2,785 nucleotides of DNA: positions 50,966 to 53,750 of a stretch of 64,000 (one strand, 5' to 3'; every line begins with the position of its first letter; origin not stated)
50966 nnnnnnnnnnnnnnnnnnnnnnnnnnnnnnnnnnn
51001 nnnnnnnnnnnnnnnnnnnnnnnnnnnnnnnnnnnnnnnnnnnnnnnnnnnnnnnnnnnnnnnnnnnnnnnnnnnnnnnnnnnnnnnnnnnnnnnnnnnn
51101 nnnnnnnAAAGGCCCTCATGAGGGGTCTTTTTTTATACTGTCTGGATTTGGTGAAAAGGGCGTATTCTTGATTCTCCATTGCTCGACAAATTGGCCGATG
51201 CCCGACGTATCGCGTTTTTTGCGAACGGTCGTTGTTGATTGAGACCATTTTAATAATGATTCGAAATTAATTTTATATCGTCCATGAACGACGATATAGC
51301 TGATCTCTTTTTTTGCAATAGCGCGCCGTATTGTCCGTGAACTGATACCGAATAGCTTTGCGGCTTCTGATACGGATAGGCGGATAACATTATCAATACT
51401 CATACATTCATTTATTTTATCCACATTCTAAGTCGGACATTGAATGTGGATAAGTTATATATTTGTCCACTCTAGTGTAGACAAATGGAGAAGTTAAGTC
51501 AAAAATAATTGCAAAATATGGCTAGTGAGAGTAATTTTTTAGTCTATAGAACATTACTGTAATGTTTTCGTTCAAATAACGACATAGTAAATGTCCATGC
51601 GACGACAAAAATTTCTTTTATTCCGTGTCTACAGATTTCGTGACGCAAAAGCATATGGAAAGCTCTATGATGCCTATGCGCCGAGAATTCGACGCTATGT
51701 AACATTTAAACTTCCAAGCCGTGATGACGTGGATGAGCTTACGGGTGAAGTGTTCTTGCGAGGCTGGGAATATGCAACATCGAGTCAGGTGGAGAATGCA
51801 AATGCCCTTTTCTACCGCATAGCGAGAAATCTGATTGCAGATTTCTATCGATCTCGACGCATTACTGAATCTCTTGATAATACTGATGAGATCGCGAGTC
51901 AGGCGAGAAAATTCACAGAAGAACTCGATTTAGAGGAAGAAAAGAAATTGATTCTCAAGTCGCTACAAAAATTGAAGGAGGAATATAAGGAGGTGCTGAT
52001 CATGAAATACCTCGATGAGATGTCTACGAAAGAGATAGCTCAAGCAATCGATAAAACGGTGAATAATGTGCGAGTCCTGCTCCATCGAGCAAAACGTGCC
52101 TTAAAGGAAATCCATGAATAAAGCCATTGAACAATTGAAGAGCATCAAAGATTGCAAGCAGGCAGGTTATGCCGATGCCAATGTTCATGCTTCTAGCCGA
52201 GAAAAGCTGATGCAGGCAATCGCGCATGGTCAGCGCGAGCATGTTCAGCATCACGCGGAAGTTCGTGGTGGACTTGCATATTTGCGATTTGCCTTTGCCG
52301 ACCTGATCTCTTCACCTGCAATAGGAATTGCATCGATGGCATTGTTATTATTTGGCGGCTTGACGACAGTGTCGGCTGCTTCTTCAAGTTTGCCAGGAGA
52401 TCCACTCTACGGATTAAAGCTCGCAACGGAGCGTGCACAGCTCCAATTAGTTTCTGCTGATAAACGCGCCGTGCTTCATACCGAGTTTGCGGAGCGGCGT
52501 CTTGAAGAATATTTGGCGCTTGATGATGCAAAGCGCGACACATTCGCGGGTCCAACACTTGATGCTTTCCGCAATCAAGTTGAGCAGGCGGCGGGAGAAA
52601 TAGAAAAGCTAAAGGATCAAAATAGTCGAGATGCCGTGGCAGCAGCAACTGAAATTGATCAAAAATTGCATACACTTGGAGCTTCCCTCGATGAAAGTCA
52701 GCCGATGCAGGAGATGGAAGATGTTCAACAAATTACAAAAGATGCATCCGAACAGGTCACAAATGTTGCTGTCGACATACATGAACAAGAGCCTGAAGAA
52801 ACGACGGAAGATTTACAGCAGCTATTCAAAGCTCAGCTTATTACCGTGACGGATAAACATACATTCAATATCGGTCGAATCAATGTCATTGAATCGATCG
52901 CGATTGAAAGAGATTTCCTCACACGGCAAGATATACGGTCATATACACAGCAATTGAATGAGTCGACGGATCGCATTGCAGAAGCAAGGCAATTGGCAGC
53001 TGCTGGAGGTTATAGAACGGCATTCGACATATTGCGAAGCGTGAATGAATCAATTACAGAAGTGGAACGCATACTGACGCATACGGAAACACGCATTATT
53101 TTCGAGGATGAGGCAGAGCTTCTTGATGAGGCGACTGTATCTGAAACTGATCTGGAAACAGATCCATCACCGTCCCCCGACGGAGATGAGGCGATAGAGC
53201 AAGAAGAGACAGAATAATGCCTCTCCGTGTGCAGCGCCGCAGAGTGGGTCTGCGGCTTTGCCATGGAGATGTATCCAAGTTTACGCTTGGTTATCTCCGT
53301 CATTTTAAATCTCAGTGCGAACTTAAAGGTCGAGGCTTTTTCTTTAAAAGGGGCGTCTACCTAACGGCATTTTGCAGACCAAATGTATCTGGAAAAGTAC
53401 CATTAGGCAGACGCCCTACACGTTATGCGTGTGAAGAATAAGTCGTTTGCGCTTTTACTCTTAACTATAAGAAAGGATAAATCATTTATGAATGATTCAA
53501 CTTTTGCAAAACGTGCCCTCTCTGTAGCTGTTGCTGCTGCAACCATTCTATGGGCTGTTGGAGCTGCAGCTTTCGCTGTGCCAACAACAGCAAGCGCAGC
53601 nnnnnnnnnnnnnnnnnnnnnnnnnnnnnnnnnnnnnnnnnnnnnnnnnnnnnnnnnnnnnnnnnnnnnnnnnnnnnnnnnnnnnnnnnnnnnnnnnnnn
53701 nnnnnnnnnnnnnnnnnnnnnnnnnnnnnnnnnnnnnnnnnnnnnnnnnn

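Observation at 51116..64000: Envelope locus: ECF sigma/anti-sigma, giant acidic surface protein with structured leader, subtilase sharing a ~110-aa domain, and glycosylation genes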

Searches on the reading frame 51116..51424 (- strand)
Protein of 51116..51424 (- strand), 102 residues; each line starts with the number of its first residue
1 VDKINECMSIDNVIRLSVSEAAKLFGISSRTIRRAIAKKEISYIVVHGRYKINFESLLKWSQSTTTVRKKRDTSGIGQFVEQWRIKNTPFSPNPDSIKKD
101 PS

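Call 3: search_protein_families(library=pfam, proteins=[window:51116-51424:-], max_evalue=0.01)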
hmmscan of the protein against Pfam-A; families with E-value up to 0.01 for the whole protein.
window:51116-51424:- (102 aa): 12 families
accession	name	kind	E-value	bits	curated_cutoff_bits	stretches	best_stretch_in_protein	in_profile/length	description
PF12728.13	HTH_17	-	2.3e-10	41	27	1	16-60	2-46/51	Helix-turn-helix domain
PF08220.18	HTH_DeoR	-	1.8e-05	24.9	21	1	16-53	15-54/57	DeoR-like helix-turn-helix domain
PF13518.12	HTH_28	-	0.00015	22.2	25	1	17-38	14-35/52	Helix-turn-helix domain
PF13384.12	HTH_23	-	0.00025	21.2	24.6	1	15-37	17-39/50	Homeodomain-like domain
PF00376.29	MerR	-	0.00054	20.2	28.2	1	17-34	1-18/38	MerR family regulatory protein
PF07453.19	NUMOD1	-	0.00071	20.2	22.8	1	17-36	18-37/37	NUMOD1 domain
PF05225.22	HTH_psq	-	0.0011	19.1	20.4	1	16-36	17-37/45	helix-turn-helix, Psq domain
PF20432.4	Xre-like-HTH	-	0.0013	19.5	25.8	1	14-38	22-44/63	Antitoxin Xre-like helix-turn-helix domain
PF13542.12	HTH_Tnp_ISL3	-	0.0032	17.3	27.4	1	13-36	24-47/51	Helix-turn-helix domain of transposase family ISL3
PF02954.25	HTH_8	-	0.0037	17.4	22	1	18-38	21-41/42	Bacterial regulatory protein, Fis family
PF20987.3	I-TevI_DNA-bd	-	0.0072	16.6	27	0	5-31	11-37/51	Intron-encoded endonuclease 1, DNA-binding domain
PF08281.18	Sigma70_r4_2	-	0.0089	16.1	25.7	0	16-37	27-48/54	Sigma-70, region 4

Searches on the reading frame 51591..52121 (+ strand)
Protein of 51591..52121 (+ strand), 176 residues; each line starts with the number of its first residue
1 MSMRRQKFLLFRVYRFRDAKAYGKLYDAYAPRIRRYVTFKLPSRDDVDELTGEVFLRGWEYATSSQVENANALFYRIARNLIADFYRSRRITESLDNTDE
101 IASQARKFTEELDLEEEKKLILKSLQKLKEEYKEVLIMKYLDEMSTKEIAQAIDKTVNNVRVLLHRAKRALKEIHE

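Call 3: search_protein_families(library=pfam, proteins=[window:51591-52121:+], max_evalue=0.01)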
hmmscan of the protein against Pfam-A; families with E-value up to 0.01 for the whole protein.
window:51591-52121:+ (176 aa): 4 families
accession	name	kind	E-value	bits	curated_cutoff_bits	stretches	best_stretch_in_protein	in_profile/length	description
PF08281.18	Sigma70_r4_2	-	8.6e-16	57.8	25.7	1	120-171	3-54/54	Sigma-70, region 4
PF04542.20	Sigma70_r2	-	5.2e-09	36.2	24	1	25-90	1-69/71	Sigma-70 region 2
PF04545.22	Sigma70_r4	-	7.2e-08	32.3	24.1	1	125-173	2-50/50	Sigma-70, region 4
PF22487.1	CRASP-2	-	0.0009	19.3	27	1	122-169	67-113/206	Complement regulator-acquiring surface protein 2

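Call 83: search_protein_families(library=ncbifam, proteins=[window:51591-52121:+], max_evalue=0.001)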
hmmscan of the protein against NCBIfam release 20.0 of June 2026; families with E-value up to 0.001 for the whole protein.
window:51591-52121:+ (176 aa): 87 families (the best 25 are shown)
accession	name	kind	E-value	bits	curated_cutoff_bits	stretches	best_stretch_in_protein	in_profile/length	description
TIGR02952.1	Sig70_famx2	equivalog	2.3e-25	89.4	206.45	1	17-173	8-168/170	ECF subfamily RNA polymerase sigma factor, BldN family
TIGR02937.1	sigma70-ECF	superfamily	1.7e-24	86.3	42.9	1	21-173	2-163/165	sigma-70 family RNA polymerase sigma factor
TIGR02985.1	Sig70_bacteroi1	subfamily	2.5e-23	83.1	126.4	1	20-173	1-160/162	RNA polymerase sigma-70 factor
NF058625.1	sigma_PG0214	equivalog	1.2e-21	77.2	130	1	35-173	19-159/170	GFO_1088 family ECF-type sigma factor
NF004113.0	PRK05602.1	equivalog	2.4e-21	76.3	208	1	9-173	35-199/211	RNA polymerase sigma factor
NF009171.0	PRK12518.1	equivalog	1.7e-19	70.4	208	1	17-173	24-182/191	RNA polymerase sigma factor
TIGR02989.1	Sig-70_gvs1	subfamily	8.1e-19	68.1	124.55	1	21-172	2-155/158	RNA polymerase sigma-70 factor, Rhodopirellula/Verrucomicrobium family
NF009176.0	PRK12524.1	equivalog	7.9e-18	65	264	1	12-173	18-182/196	RNA polymerase sigma factor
TIGR02950.1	SigM_subfam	subfamily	2e-17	63.5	147.95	1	25-175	5-158/159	RNA polymerase sigma factor, SigM family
NF007215.0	PRK09637.1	equivalog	1.1e-16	61.4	212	1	24-174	5-153/181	RNA polymerase sigma factor SigZ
TIGR02959.1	SigZ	equivalog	1.1e-16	61.1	168.65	1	27-174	2-147/170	RNA polymerase sigma factor SigZ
NF007227.0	PRK09645.1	subfamily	2.1e-16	60.3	202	1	18-173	11-168/177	sigma-70 family RNA polymerase sigma factor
NF007223.0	PRK09641.1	equivalog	3.6e-16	59.5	209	1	17-173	15-182/187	RNA polymerase sigma factor SigW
NF006930.0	PRK09415.1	subfamily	3.7e-16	59.5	198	1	25-174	21-174/179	RNA polymerase factor sigma C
TIGR02948.1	SigW_bacill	equivalog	1.6e-14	54.4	243.1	1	15-172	13-181/187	RNA polymerase sigma factor SigW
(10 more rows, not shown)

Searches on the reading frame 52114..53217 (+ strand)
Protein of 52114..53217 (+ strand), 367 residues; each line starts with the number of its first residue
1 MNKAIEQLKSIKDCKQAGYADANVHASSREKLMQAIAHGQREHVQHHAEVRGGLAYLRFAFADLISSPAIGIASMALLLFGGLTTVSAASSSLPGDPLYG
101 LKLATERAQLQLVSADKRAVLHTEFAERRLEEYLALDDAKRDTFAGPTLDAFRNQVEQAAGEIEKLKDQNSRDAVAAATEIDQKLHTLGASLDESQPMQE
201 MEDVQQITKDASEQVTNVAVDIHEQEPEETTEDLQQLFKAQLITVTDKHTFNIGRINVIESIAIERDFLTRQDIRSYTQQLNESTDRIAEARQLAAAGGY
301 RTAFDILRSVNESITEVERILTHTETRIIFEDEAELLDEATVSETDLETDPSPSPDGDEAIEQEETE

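Call 3: search_protein_families(library=pfam, proteins=[window:52114-53217:+], max_evalue=0.01)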
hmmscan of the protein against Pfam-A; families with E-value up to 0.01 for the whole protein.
window:52114-53217:+ (367 aa): 1 family
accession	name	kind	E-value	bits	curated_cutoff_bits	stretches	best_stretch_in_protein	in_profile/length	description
PF18915.5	DUF5667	-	2.3e-14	54.1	27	1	92-185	2-96/99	Domain of unknown function (DUF5667)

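Call 83: search_protein_families(library=ncbifam, proteins=[window:52114-53217:+], max_evalue=0.001)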
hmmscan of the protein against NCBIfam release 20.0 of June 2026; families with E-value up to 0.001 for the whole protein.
window:52114-53217:+ (367 aa): 0 families

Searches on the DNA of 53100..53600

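Call 60: search_rna_families(source=window, start=53100, end=53600, threshold=evalue, max_evalue=1)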
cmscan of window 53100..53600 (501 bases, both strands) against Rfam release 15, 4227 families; matches with E-value up to 1: 3.
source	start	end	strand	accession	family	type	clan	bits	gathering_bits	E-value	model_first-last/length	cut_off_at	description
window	53352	53415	+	RF01836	weev_FSE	Cis-reg; frameshift_element;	-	27.3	40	0.033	1-27/27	no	ribosomal frameshift site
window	53352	53415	-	RF01836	weev_FSE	Cis-reg; frameshift_element;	-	27.1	40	0.036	1-27/27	no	ribosomal frameshift site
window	53254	53417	-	RF00553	SCARNA1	Gene; snRNA; snoRNA; scaRNA;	-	23.5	45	0.13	1-166/166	no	Small Cajal body specific RNA 1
